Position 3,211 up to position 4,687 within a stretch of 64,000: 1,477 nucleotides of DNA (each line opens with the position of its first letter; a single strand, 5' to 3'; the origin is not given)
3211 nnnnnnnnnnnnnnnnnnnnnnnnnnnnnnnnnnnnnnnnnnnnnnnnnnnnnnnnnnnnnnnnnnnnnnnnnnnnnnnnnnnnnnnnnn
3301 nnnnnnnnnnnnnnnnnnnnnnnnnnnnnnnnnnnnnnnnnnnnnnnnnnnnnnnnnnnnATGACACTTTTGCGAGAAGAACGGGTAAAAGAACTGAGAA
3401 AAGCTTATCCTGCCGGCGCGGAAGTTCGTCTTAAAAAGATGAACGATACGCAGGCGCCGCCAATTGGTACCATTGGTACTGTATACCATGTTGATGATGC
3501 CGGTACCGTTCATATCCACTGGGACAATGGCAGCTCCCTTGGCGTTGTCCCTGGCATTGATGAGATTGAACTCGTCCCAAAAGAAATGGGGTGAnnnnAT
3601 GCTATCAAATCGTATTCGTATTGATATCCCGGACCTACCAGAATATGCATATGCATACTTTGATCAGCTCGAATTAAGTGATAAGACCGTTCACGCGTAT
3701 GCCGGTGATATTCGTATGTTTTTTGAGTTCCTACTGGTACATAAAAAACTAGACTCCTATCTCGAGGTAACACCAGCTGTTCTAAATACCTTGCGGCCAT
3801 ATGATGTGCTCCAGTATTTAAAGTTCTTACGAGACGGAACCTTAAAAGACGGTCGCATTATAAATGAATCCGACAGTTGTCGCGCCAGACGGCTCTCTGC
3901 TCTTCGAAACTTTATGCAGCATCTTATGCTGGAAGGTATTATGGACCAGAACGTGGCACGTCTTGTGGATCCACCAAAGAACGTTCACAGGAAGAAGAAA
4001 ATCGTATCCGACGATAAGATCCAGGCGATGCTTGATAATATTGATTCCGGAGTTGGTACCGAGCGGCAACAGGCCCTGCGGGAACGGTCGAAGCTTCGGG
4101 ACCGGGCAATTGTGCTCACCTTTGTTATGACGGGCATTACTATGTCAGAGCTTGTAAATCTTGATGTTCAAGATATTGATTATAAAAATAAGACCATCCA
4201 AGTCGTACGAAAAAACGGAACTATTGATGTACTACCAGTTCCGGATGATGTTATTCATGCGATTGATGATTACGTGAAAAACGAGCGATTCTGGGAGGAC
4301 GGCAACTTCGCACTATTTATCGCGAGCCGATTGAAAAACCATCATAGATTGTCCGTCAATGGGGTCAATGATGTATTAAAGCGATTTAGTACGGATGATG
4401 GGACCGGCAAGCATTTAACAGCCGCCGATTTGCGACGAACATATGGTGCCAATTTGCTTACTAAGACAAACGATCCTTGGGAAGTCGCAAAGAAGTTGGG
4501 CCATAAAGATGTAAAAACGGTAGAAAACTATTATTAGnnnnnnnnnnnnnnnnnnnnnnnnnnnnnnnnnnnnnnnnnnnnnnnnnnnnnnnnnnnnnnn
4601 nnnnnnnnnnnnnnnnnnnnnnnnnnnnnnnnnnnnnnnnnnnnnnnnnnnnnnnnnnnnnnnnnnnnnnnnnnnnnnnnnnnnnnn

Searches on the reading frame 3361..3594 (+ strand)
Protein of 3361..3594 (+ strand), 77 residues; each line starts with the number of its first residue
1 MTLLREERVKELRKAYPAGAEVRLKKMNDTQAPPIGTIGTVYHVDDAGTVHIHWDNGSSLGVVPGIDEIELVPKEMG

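Call 13: search_protein_families(library=pfam, proteins=[window:3361-3594:+], max_evalue=0.01)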
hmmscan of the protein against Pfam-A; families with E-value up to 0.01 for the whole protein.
window:3361-3594:+ (77 aa): 2 families
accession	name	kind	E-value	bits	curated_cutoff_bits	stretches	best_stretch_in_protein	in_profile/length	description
PF14192.12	DUF4314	-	7.4e-29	99.9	27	1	6-71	2-68/69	Domain of unknown function (DUF4314)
PF23044.1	SH3-C_UBE2O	-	0.00067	19.9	21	1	23-64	11-53/68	UBE2O, ubiquitin binding SH3-C domain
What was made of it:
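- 3361..3594 (+): DUF4314 protein (77 aa). Call 13 (7.4e-29).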

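Call 35: search_protein_families(library=phrogs, proteins=[window:3361-3594:+], max_evalue=0.001)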
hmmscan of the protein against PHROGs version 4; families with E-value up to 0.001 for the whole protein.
window:3361-3594:+ (77 aa): 2 families
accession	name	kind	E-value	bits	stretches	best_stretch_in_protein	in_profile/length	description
phrog_3782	-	unknown function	2.9e-30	104.6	1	1-72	1-72/74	-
phrog_2431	-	unknown function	5e-24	85.8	1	6-72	3-69/149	-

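Call 42: find_homologous_proteins(query=window:3361-3594:+)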
Query window:3361-3594:+ (77 aa): 33 proteins with E <= 0.001 among 38 candidates.
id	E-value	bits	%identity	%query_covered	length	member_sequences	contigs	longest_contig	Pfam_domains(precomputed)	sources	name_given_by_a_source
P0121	3.2e-44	165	100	100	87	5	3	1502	PF14192.13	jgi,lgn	-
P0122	4.1e-20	89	61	87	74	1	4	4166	PF14192.13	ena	-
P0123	5.0e-19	85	58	97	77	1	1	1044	PF14192.13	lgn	-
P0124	8.5e-19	85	57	88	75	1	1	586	PF14192.13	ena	-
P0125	1.3e-18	84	58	94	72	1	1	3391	PF14192.13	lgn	-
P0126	2.2e-18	83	57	90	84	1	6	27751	PF14192.13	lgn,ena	-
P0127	2.4e-18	83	59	90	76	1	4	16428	PF14192.13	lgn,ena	-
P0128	5.1e-18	82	64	86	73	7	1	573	PF14192.13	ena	-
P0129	6.0e-18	82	60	87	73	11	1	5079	PF14192.13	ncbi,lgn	-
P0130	7.6e-18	82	60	87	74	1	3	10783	PF14192.13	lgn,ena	-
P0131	1.1e-17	81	57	84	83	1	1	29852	PF14192.13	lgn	-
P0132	1.3e-17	81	57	87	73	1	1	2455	PF14192.13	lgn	-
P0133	2.5e-17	80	58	86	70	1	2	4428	PF14192.13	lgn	-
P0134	3.1e-17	80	57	87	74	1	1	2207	PF14192.13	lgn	-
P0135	4.2e-17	79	53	94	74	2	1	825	PF14192.13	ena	-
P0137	8.4e-17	78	68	77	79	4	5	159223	PF14192.13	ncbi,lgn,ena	-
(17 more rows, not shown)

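Call 43: find_encoding_contigs(protein=P0137, flank=5000, max_places=2)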
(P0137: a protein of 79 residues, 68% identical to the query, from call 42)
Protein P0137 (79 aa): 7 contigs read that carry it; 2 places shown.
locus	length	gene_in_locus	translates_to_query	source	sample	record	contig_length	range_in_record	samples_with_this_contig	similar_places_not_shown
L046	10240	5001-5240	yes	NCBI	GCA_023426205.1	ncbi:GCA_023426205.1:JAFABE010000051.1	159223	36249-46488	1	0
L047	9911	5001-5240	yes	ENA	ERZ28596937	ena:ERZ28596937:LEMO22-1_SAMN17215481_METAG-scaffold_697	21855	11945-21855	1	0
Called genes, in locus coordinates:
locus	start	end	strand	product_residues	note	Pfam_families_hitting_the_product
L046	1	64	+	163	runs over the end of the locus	PF01844:HNH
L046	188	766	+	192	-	PF05119:Terminase_4 (weak)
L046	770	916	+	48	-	-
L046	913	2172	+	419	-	PF02195:ParB_N, PF01555:N6_N4_Mtase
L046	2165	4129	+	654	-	PF00145:DNA_methylase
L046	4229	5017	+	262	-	-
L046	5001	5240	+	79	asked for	PF14192:DUF4314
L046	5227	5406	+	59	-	PF16468:DUF5049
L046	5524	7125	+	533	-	PF03354:TerL_ATPase, PF20441:TerL_nuclease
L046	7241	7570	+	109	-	-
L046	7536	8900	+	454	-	PF04860:Phage_portal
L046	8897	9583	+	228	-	PF00574:CLP_protease, PF01972:SDH_protease (faint), PF25145:NfeD1b_N (faint)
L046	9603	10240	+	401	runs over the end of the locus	PF05065:Phage_capsid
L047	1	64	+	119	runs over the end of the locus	PF01844:HNH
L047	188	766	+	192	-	PF05119:Terminase_4 (weak)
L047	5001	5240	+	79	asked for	PF14192:DUF4314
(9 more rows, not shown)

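Call 44: find_encoding_contigs(protein=P0126, flank=5000, max_places=2)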
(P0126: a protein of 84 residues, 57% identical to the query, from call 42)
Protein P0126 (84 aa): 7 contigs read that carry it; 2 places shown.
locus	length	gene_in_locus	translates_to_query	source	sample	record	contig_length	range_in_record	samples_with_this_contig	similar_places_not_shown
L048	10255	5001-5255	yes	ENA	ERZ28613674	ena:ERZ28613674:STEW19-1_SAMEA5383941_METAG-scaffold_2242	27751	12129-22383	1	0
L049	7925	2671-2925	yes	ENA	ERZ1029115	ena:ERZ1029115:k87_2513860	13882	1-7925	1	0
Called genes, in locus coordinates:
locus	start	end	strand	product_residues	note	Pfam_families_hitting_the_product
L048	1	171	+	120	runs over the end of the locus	-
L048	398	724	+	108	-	PF04221:RelB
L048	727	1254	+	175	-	PF00583:Acetyltransf_1, PF13508:Acetyltransf_7 (weak)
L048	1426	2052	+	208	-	PF00881:Nitroreductase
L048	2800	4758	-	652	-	PF02368:Big_2, PF21461:HL_N-beta (faint), PF26182:Ig_NUP210_5th (faint), PF02368:Big_2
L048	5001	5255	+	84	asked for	PF14192:DUF4314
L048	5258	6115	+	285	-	-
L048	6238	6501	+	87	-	PF14338:Mrr_N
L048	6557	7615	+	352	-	PF00145:DNA_methylase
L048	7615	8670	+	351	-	PF00145:DNA_methylase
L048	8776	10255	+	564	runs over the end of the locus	PF20296:MTaX1, PF07728:AAA_5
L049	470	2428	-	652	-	PF02368:Big_2, PF21461:HL_N-beta (faint), PF26182:Ig_NUP210_5th (faint), PF02368:Big_2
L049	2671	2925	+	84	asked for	PF14192:DUF4314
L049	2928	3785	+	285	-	-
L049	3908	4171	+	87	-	PF14338:Mrr_N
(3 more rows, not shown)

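Call 45: find_encoding_contigs(protein=P0131, flank=5000, max_places=2)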
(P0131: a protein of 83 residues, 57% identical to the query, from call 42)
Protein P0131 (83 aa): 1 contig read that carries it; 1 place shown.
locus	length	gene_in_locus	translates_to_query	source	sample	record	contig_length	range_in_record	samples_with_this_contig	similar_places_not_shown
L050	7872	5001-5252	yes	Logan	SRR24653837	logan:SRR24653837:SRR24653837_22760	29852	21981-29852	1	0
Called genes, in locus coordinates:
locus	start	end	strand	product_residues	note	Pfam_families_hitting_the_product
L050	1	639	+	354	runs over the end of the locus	PF11962:Peptidase_G2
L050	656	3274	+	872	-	-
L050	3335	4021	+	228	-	PF01520:Amidase_3, PF05036:SPOR (weak)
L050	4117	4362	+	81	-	-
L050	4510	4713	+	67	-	-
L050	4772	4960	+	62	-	-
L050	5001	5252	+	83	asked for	PF14192:DUF4314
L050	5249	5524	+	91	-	-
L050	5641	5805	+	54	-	-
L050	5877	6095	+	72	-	-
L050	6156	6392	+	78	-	-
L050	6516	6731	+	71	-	PF13560:HTH_31, PF12844:HTH_19, PF01381:HTH_3, PF13443:HTH_26 (weak)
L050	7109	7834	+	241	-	PF01051:Rep3_N, PF21205:Rep3_C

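Call 77: search_protein_families(library=padloc, proteins=[window:3361-3594:+], max_evalue=0.01)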
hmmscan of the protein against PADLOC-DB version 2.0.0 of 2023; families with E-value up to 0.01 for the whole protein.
window:3361-3594:+ (77 aa): 0 families

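Call 78: search_protein_families(library=ncbifam, proteins=[window:3361-3594:+], max_evalue=0.01)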
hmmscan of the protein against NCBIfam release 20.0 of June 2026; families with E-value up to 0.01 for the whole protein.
window:3361-3594:+ (77 aa): 0 families

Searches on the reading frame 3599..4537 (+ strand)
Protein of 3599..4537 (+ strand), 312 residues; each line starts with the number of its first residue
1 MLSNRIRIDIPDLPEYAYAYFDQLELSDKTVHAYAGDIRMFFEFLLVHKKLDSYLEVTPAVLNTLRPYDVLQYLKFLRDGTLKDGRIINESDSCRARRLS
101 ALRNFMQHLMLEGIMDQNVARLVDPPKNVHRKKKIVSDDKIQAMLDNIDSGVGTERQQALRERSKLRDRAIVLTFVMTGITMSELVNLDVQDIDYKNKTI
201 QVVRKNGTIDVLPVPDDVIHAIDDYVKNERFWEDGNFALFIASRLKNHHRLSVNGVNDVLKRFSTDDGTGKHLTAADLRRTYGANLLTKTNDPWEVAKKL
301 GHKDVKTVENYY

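Call 13: search_protein_families(library=pfam, proteins=[window:3599-4537:+], max_evalue=0.01)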
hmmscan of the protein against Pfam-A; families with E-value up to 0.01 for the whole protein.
window:3599-4537:+ (312 aa): 2 families
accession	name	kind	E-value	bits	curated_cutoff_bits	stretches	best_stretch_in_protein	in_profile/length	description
PF00589.27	Phage_integrase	-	2.4e-22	80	27.1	1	141-312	8-166/172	Phage integrase family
PF02899.23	Phage_int_SAM_1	-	1.4e-07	32.2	22.3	1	20-113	8-83/83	Phage integrase, N-terminal SAM-like domain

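Call 15: find_related_loci(query=window:3599-4537:+, collection=viral_contigs, flank=6000)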
Query window:3599-4537:+ (312 aa) in viral_contigs; peptide patterns used: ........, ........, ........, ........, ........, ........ (x = any residue, [..] = any of these).
25 stretches matched a pattern, but none encodes a relative of the query by tblastn (E <= 1e-3).

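Call 17: find_encoding_contigs(protein=window:3599-4537:+, flank=10000, max_places=10)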
Protein window:3599-4537:+ (312 aa): 21 contigs read that carry it; 8 places shown.
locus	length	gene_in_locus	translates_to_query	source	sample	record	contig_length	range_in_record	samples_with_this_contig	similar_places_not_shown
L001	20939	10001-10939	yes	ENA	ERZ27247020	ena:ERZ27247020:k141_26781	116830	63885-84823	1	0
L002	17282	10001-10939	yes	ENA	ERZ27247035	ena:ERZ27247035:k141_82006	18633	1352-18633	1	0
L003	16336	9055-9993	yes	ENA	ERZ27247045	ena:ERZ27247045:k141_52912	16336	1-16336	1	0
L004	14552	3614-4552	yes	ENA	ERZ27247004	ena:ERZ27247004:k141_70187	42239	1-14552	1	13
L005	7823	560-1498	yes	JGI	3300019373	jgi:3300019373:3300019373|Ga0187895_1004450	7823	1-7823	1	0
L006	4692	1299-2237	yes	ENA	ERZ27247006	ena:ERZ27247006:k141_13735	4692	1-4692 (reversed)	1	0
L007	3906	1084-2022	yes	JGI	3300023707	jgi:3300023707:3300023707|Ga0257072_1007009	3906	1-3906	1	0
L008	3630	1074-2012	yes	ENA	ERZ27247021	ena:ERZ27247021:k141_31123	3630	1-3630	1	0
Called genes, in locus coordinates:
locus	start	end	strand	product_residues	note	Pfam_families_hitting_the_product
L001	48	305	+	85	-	PF00381:PTS-HPr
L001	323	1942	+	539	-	PF05524:PEP-utilisers_N, PF00391:PEP-utilizers, PF02896:PEP-utilizers_C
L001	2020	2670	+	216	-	PF00702:Hydrolase, PF12710:HAD, PF13419:HAD_2, PF13242:Hydrolase_like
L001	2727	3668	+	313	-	PF01544:CorA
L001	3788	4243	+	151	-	PF04397:LytTR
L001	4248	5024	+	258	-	PF22570:LiaF-TM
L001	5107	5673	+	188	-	PF13518:HTH_28 (faint), PF01527:HTH_Tnp_1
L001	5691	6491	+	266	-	PF13276:HTH_21, PF00665:rve, PF13683:rve_3, PF13333:rve_2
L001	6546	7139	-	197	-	-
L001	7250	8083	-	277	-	-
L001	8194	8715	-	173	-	-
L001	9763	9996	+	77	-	PF14192:DUF4314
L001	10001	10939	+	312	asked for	PF02899:Phage_int_SAM_1 (weak), PF00589:Phage_integrase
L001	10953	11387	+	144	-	-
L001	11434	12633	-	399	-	-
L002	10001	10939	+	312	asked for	PF02899:Phage_int_SAM_1 (weak), PF00589:Phage_integrase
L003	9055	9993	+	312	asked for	PF02899:Phage_int_SAM_1 (weak), PF00589:Phage_integrase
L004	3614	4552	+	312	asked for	PF02899:Phage_int_SAM_1 (weak), PF00589:Phage_integrase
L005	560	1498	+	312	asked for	PF02899:Phage_int_SAM_1 (weak), PF00589:Phage_integrase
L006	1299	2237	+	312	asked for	PF02899:Phage_int_SAM_1 (weak), PF00589:Phage_integrase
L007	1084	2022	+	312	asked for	PF02899:Phage_int_SAM_1 (weak), PF00589:Phage_integrase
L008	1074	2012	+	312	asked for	PF02899:Phage_int_SAM_1 (weak), PF00589:Phage_integrase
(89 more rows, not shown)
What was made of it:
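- Some contigs join this genome to bacterial genes (call 17).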

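Call 18: find_homologous_proteins(query=window:3599-4537:+)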
Query window:3599-4537:+ (312 aa): 284 proteins with E <= 0.001 among 1952 candidates; the best 120 are listed.
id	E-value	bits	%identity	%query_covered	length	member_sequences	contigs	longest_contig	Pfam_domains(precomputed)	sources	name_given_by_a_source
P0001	1.5e-199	680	97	100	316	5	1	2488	PF00589.28,PF02899.24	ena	-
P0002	4.8e-40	156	35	99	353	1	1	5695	PF00589.28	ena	-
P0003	8.9e-40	155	35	99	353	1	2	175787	PF00589.28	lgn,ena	-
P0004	1.9e-39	154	35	99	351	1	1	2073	PF00589.28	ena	-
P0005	2.8e-39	153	35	96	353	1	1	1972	PF00589.28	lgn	-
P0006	9.3e-39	152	35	99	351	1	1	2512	PF00589.28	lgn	-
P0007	1.0e-38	152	35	99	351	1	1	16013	PF00589.28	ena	-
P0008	1.8e-38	151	35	99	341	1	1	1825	PF00589.28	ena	-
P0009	1.8e-38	151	35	99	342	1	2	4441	PF00589.28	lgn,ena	-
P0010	1.9e-38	151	35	99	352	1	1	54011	PF00589.28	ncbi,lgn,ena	-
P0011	2.0e-38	151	33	99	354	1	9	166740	PF00589.28,PF02899.24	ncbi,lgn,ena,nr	ncbi:MAG: tyrosine-type recombinase/integrase [Lachnospiraceae bacterium]|nr:tyrosine-type recombina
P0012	2.0e-38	151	35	99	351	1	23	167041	PF00589.28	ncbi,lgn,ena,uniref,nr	ncbi:MAG TPA: tyrosine-type recombinase/integrase [Candidatus Eubacterium avistercoris]|uniref:Tyros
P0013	2.0e-38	151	35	99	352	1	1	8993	PF00589.28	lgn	-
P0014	2.2e-38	151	35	99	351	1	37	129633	PF00589.28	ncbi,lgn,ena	-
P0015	2.2e-38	151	35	99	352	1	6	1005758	PF00589.28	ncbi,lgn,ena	-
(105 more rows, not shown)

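Call 21: find_encoding_contigs(protein=P0001, flank=10000, max_places=10)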
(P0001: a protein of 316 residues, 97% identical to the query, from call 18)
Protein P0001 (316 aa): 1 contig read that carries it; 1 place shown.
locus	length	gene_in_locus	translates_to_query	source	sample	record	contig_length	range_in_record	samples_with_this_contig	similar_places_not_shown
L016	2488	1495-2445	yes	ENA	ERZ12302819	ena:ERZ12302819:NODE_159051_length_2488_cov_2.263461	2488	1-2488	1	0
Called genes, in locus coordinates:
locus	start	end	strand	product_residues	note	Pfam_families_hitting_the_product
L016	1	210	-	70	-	?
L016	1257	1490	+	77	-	PF14192:DUF4314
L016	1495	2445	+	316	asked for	PF02899:Phage_int_SAM_1 (weak), PF00589:Phage_integrase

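Call 25: find_encoding_contigs(protein=P0012, flank=6000, max_places=3)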
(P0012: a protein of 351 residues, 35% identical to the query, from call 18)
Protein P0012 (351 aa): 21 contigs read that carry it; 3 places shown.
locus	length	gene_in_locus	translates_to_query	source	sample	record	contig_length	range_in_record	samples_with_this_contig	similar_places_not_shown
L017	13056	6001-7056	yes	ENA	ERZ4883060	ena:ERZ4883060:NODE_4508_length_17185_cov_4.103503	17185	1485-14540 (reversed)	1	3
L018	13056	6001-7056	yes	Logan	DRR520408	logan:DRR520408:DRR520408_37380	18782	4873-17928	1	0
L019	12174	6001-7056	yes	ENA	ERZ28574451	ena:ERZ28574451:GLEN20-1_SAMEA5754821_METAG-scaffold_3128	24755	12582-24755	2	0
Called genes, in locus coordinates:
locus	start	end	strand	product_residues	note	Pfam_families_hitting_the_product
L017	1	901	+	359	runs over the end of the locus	PF00465:Fe-ADH, PF13685:Fe-ADH_2 (weak), PF01761:DHQ_synthase, PF24621:DHQS_C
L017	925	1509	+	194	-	PF01252:Peptidase_A8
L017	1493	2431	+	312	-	PF01479:S4, PF00849:PseudoU_synth_2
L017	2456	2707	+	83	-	PF13828:DUF4190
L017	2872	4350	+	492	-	PF20695:UbiD_N, PF01977:UbiD, PF20696:UbiD_C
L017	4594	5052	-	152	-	PF02580:Tyr_Deacylase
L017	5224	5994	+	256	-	PF01171:ATP_bind_3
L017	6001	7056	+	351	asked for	PF00589:Phage_integrase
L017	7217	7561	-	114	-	PF01476:LysM (weak)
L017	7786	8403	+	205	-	PF01726:LexA_DNA_bind, PF00717:Peptidase_S24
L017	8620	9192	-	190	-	PF25087:GMPPB_C (faint), PF00132:Hexapep, PF14602:Hexapep_2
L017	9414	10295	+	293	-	PF00126:HTH_1, PF03466:LysR_substrate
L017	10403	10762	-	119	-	PF02410:RsfS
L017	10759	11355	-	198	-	PF01966:HD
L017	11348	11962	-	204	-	PF01467:CTP_transf_like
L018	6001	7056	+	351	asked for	PF00589:Phage_integrase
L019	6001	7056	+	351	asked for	PF00589:Phage_integrase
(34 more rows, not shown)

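Call 26: find_encoding_contigs(protein=P0003, flank=6000, max_places=2)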
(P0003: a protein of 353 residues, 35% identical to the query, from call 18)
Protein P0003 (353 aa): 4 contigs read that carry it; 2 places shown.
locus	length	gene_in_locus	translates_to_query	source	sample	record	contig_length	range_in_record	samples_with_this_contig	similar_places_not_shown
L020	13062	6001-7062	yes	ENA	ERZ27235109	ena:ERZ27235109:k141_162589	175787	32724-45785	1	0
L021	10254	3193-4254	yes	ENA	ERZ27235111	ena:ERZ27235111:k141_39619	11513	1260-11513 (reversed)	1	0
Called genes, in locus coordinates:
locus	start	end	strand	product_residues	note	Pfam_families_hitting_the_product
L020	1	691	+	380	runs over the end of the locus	PF00465:Fe-ADH (weak), PF13685:Fe-ADH_2 (weak), PF01761:DHQ_synthase, PF24621:DHQS_C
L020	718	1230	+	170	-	PF01252:Peptidase_A8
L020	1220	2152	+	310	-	PF01479:S4, PF00849:PseudoU_synth_2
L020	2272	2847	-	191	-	PF02580:Tyr_Deacylase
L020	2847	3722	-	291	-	PF02645:DegV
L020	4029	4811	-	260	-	PF00106:adh_short, PF08659:KR, PF13561:adh_short_C2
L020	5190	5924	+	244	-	PF01171:ATP_bind_3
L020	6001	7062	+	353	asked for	PF00589:Phage_integrase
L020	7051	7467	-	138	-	PF01476:LysM (weak)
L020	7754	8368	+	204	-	PF01726:LexA_DNA_bind, PF00717:Peptidase_S24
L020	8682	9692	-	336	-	PF00254:FKBP_C, PF05698:Trigger_C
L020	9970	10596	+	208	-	PF01966:HD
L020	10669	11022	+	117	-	PF02410:RsfS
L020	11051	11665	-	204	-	PF01467:CTP_transf_like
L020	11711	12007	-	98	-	PF01985:CRS1_YhbY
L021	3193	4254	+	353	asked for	PF00589:Phage_integrase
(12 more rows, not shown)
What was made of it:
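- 3599..4537 (+): Xer-like tyrosine recombinase (312 aa). The nearest non-self homologues are 35%-identical chromosomal genes next to lexA in Lachnospiraceae (calls 18, 25, 26).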

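Call 35: search_protein_families(library=phrogs, proteins=[window:3599-4537:+], max_evalue=0.001)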
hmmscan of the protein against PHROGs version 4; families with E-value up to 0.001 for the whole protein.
window:3599-4537:+ (312 aa): 4 families
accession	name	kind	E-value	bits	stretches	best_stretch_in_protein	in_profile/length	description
phrog_1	-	integration and excision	3.6e-30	106.8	1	19-312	172-432/611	integrase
phrog_216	-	integration and excision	9.9e-28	98.1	1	97-311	16-221/301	integrase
phrog_5830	-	integration and excision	0.00017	22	1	167-228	128-192/318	integrase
phrog_7685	-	integration and excision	0.00027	21.6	1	213-311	132-219/240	integrase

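Call 77: search_protein_families(library=padloc, proteins=[window:3599-4537:+], max_evalue=0.01)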
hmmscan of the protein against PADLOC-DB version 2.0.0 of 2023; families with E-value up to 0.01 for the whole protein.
window:3599-4537:+ (312 aa): 0 families

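Call 78: search_protein_families(library=ncbifam, proteins=[window:3599-4537:+], max_evalue=0.01)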
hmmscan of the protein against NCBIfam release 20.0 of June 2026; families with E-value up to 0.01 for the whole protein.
window:3599-4537:+ (312 aa): 13 families
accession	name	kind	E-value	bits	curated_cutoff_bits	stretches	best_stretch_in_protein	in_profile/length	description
NF003462.0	PRK05084.1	equivalog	1.3e-36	126.1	267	1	4-311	8-341/360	tyrosine recombinase XerS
NF040815.2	recomb_XerA_Arch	equivalog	9.2e-36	123.8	220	1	25-311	11-251/263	site-specific tyrosine recombinase/integron integrase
TIGR02225.1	recomb_XerD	equivalog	4.6e-34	118.1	329.6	1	24-311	11-271/290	site-specific tyrosine recombinase XerD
TIGR02224.1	recomb_XerC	equivalog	4.7e-33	114.8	335.15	1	23-311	10-274/295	tyrosine recombinase XerC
NF001399.0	PRK00283.1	subfamily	4e-30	105.1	279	1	25-311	21-280/300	tyrosine recombinase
NF002331.0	PRK01287.1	subfamily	7.9e-16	58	371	1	25-311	41-309/365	site-specific tyrosine recombinase XerC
TIGR02249.1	integrase_gron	subfamily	9.2e-12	44.9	265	2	245-311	232-297/315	integron integrase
NF007371.0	PRK09871.1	subfamily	2.9e-10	40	222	1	163-308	23-168/198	tyrosine-type DNA invertase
NF002685.0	PRK02436.1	equivalog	3.5e-10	40.2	178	1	155-312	101-244/245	site-specific tyrosine recombinase XerD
NF007370.0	PRK09870.1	subfamily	2.9e-06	27.1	221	1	130-307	7-172/200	tyrosine-type DNA invertase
NF011946.0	PRK15417.1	equivalog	5.8e-05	22.4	435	0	249-309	250-310/337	integron integrase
NF040693.1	recomb_GmtY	equivalog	7.8e-05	22.1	340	1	103-201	155-253/441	gamma-mobile-trio recombinase GmtY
NF041502.1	integrase_1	equivalog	8.4e-05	21.5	350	0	248-311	294-357/484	site-specific integrase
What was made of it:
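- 3599..4537 (+): Calls 13 and 78.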

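Call 88: search_dna_similar(query=window:3599-4537:+, collection=phages, mode=protein, max_evalue=1e-20, max_rows=15)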
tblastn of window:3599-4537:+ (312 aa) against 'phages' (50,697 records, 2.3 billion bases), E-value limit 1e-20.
Records with a match: 2; places in all: 2; records where one place covers at least 80% of the query: 2.
Best place of each record, by identity: <60% 2.
By first word of the organism name: Bacteriophage 2.
By host as written in the record: - 2.
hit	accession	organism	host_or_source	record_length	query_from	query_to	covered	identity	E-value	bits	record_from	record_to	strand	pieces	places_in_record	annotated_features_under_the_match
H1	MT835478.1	Bacteriophage sp.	human fecal samples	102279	12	312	96%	33.7%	4e-39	152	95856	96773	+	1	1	record has no annotation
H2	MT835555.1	Bacteriophage sp.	human fecal samples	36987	5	312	99%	30.7%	4e-32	131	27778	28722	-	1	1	record has no annotation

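Call 89: get_annotated_region(hit=H1, flank=4000)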
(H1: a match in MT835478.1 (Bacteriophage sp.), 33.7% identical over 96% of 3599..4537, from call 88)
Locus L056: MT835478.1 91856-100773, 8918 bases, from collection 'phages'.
description: UNVERIFIED: Bacteriophage sp. clone scaffold_11 genomic sequence.
organism: Bacteriophage sp. (NCBI taxid 38018)
taxonomy: Viruses
host: -; source: human fecal samples; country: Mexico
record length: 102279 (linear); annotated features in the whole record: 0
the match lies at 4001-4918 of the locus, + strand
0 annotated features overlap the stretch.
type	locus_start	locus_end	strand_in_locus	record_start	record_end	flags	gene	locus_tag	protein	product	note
